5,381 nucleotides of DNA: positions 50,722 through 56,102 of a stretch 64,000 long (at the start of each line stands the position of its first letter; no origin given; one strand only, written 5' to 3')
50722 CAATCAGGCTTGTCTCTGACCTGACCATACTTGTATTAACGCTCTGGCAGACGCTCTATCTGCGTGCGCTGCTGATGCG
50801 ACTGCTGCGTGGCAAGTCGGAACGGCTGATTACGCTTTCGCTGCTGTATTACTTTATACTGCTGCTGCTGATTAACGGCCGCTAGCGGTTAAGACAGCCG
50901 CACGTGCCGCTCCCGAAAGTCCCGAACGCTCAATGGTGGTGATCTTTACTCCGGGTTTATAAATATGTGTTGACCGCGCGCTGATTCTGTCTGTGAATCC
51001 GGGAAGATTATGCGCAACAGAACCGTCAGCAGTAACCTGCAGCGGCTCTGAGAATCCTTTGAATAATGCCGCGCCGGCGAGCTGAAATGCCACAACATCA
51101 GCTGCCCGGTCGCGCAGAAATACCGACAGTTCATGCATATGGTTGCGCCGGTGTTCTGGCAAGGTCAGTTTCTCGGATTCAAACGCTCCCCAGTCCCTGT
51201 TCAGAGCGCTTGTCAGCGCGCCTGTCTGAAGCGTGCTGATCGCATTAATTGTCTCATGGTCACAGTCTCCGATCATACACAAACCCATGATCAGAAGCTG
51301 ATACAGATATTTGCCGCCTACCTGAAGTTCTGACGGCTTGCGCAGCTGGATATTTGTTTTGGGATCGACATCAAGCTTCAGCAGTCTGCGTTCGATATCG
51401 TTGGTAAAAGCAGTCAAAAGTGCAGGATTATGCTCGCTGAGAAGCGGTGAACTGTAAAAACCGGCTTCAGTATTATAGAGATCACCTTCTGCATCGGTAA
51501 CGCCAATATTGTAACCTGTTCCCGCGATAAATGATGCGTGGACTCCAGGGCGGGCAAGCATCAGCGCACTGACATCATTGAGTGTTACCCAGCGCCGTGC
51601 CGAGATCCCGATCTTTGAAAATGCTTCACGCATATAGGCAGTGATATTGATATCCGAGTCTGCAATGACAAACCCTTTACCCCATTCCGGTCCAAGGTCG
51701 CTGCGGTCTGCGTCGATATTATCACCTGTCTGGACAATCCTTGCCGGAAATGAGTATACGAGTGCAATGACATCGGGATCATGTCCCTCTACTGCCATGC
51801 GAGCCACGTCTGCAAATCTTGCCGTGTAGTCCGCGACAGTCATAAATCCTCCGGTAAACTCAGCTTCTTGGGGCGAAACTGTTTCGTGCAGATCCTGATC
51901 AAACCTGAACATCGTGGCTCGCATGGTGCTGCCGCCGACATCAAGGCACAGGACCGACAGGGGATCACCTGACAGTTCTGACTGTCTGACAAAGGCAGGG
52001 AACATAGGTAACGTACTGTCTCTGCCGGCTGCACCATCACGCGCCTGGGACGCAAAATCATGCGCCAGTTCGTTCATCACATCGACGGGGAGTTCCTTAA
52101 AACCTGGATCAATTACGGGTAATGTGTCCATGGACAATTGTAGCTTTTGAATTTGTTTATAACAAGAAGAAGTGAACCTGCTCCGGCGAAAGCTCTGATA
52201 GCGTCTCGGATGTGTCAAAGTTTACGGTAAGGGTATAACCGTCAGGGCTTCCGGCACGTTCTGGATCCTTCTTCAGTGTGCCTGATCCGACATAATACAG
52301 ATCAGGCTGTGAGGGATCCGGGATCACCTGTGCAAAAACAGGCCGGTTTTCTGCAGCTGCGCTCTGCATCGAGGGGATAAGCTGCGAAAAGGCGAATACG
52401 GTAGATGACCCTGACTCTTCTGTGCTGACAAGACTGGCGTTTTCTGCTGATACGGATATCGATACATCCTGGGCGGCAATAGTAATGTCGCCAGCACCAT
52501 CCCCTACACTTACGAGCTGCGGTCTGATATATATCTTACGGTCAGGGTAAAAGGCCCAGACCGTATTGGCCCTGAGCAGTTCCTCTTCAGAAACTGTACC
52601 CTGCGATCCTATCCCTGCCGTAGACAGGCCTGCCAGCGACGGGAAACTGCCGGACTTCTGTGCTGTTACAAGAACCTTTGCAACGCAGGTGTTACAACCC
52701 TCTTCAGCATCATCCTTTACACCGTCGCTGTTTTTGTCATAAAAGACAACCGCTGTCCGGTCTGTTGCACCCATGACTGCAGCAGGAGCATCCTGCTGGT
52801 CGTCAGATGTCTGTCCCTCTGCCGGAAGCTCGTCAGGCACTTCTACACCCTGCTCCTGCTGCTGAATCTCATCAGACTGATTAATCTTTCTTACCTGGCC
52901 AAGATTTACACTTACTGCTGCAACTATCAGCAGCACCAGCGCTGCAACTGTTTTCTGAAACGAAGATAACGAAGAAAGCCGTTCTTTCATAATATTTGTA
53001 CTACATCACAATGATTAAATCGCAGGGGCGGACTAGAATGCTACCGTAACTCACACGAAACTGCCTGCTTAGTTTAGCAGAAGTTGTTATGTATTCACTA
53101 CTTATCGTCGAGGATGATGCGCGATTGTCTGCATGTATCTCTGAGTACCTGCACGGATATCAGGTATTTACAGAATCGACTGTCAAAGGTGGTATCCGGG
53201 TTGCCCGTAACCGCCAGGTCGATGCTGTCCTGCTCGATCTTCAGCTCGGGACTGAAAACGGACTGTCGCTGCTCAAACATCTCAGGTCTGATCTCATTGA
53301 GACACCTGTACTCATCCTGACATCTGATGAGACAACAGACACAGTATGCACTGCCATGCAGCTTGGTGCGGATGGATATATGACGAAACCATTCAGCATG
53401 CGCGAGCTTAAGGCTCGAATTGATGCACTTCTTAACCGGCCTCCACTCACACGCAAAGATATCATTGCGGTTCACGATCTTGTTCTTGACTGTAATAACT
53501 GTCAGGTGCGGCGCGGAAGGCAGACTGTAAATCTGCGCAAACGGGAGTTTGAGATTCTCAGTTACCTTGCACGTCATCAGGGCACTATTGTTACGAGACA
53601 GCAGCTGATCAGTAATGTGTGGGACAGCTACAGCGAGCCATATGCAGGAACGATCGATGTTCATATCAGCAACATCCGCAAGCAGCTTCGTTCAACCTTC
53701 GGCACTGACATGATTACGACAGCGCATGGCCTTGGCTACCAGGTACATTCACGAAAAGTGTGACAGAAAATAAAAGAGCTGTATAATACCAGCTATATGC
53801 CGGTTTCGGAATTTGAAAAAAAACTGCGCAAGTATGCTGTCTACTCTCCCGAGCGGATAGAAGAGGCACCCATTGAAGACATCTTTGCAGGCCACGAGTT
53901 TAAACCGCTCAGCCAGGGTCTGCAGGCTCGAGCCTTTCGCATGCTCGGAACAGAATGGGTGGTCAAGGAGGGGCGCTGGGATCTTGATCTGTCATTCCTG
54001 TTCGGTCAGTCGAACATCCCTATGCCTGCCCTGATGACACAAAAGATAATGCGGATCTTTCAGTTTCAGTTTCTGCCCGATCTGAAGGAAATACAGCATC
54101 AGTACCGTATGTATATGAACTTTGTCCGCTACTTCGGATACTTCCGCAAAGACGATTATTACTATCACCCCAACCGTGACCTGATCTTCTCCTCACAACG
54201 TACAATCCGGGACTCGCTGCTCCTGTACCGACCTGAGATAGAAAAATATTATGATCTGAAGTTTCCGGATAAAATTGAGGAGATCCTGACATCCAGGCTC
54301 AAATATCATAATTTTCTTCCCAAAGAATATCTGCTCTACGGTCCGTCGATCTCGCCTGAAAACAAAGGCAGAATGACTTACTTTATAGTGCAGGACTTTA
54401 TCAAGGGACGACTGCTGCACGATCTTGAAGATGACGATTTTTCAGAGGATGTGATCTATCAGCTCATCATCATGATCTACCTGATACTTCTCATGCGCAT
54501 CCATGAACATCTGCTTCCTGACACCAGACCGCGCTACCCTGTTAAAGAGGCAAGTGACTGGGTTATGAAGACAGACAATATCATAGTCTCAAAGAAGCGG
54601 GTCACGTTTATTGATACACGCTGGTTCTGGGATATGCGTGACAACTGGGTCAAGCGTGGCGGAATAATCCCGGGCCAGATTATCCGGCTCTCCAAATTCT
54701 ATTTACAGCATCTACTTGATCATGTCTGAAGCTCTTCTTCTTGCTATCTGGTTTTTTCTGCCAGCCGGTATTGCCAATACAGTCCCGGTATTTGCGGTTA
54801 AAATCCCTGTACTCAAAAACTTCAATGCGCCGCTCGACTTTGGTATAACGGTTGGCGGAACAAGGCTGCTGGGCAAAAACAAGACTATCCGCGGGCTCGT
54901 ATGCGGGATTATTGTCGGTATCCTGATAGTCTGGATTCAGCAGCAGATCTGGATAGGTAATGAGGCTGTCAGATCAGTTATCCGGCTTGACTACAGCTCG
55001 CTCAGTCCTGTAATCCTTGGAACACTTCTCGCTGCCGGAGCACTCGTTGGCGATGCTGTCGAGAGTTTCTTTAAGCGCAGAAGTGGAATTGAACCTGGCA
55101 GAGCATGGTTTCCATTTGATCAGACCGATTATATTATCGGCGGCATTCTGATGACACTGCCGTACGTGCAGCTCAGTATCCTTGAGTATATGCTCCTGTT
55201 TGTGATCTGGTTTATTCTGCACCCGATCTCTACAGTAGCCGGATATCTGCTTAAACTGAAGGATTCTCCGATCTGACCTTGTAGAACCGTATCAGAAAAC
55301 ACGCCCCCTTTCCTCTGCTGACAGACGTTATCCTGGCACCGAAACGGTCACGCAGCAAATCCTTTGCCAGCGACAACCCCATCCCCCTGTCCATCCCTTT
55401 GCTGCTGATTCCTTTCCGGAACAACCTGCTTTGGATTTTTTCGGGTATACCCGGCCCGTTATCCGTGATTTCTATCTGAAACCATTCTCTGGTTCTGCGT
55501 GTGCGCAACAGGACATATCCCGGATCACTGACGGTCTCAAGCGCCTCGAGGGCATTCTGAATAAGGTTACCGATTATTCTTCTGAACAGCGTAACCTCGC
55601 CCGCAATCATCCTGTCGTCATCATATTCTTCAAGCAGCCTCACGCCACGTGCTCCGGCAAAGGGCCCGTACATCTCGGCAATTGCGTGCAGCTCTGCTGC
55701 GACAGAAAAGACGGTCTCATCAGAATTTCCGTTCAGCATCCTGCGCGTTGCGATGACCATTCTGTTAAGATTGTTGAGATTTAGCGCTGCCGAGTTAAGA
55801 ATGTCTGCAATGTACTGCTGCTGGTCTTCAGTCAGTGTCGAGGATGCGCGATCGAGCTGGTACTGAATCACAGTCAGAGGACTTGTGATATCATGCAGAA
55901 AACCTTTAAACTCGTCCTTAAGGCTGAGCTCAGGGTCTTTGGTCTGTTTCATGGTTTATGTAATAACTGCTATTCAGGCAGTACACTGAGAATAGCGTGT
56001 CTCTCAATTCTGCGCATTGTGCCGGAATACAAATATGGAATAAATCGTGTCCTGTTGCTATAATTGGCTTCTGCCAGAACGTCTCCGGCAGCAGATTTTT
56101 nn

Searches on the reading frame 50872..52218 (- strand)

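Call 12: search_protein_families(library=pfam, proteins=[window:50872-52218:-], max_evalue=0.001)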
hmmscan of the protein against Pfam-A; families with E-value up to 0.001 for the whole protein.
window:50872-52218:- (448 aa): 2 families
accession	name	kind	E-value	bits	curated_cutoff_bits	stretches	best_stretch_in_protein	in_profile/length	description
PF03727.22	Hexokinase_2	-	4e-06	26.8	24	1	353-442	142-241/242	Hexokinase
PF00349.27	Hexokinase_1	-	5e-06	26.9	24.3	1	43-222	11-198/201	Hexokinase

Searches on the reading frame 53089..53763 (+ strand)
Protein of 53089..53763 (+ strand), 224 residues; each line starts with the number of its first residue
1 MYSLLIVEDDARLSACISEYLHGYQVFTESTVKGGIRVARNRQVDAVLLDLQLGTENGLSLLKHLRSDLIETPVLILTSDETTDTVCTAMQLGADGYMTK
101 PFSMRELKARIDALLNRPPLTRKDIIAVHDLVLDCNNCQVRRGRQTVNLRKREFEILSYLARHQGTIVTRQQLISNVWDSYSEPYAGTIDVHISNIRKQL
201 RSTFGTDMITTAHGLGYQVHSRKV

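Call 12: search_protein_families(library=pfam, proteins=[window:53089-53763:+], max_evalue=0.001)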
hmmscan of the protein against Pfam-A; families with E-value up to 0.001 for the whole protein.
window:53089-53763:+ (224 aa): 2 families
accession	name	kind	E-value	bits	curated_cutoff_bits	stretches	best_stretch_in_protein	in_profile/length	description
PF00486.34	Trans_reg_C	-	8.1e-22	77.5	26.2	1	145-218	2-76/77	Transcriptional regulatory protein, C terminal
PF00072.30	Response_reg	-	2e-21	76.7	30.2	1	5-111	2-110/111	Response regulator receiver domain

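Call 102: find_encoding_contigs(protein=window:53089-53763:+, flank=10000, max_places=5)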
Protein window:53089-53763:+ (224 aa): 4 contigs read that carry it; 4 places shown.
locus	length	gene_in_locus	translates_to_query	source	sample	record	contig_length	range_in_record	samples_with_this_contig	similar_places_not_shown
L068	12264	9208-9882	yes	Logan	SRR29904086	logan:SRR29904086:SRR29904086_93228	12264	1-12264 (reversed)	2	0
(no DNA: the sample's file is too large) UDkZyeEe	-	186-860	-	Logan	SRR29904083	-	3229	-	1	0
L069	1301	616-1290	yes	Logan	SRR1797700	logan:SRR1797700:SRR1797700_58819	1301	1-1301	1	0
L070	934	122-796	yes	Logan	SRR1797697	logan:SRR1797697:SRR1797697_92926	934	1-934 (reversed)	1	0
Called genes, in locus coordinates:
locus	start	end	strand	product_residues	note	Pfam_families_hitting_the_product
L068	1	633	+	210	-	?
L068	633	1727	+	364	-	PF02492:cobW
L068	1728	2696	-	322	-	PF01297:ZnuA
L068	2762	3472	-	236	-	-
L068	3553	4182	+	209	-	-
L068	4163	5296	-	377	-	-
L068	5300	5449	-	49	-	-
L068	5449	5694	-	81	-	-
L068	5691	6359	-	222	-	-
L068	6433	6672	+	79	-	-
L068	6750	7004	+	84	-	-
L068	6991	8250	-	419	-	PF00349:Hexokinase_1 (weak), PF03727:Hexokinase_2 (weak)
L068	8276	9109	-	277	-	-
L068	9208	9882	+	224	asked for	PF00072:Response_reg, PF00486:Trans_reg_C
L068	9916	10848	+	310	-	-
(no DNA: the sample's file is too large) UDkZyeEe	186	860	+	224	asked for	PF00072:Response_reg, PF00486:Trans_reg_C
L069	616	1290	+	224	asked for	PF00072:Response_reg, PF00486:Trans_reg_C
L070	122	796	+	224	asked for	PF00072:Response_reg, PF00486:Trans_reg_C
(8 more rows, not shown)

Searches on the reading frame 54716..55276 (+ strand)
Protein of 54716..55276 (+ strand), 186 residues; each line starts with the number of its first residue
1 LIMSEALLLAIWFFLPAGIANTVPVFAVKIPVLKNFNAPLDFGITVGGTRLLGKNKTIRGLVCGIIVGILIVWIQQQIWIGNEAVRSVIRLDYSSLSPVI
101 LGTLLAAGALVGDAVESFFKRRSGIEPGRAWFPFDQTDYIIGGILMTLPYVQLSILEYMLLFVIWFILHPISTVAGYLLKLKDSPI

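Call 57: search_protein_families(library=pfam, proteins=[window:54716-55276:+], max_evalue=0.001)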
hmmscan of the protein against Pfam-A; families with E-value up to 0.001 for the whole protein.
window:54716-55276:+ (186 aa): 2 families
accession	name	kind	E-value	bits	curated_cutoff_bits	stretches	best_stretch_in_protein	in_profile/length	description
PF01864.22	CarS-like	-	5.3e-29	101.9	22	1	5-184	3-173/175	CDP-archaeol synthase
PF01148.25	CTP_transf_1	-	1.6e-06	28.6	24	1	42-125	153-230/264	Cytidylyltransferase family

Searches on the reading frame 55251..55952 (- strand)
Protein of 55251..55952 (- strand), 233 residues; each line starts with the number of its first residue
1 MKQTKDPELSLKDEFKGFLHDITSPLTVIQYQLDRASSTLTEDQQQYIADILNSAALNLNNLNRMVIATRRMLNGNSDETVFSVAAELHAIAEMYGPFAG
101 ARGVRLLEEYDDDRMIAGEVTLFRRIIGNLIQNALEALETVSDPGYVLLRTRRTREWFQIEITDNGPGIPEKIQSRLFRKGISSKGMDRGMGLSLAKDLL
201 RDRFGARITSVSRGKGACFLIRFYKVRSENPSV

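Call 57: search_protein_families(library=pfam, proteins=[window:55251-55952:-], max_evalue=0.001)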
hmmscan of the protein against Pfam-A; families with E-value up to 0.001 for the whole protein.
window:55251-55952:- (233 aa): 4 families
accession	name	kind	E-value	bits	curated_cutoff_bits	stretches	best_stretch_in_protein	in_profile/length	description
PF02518.31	HATPase_c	-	1.3e-16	61.5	26.4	1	121-223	4-107/111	Histidine kinase-, DNA gyrase B-, and HSP90-like ATPase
PF14501.12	HATPase_c_5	-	5.5e-06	26.7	22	1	124-200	7-79/102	GHKL domain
PF13581.12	HATPase_c_2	-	0.00038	20.9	27.4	1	132-202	41-111/127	Histidine kinase-like ATPase domain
PF00512.31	HisKA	-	0.00053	20.4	26.9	1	15-55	6-47/66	His Kinase A (phospho-acceptor) domain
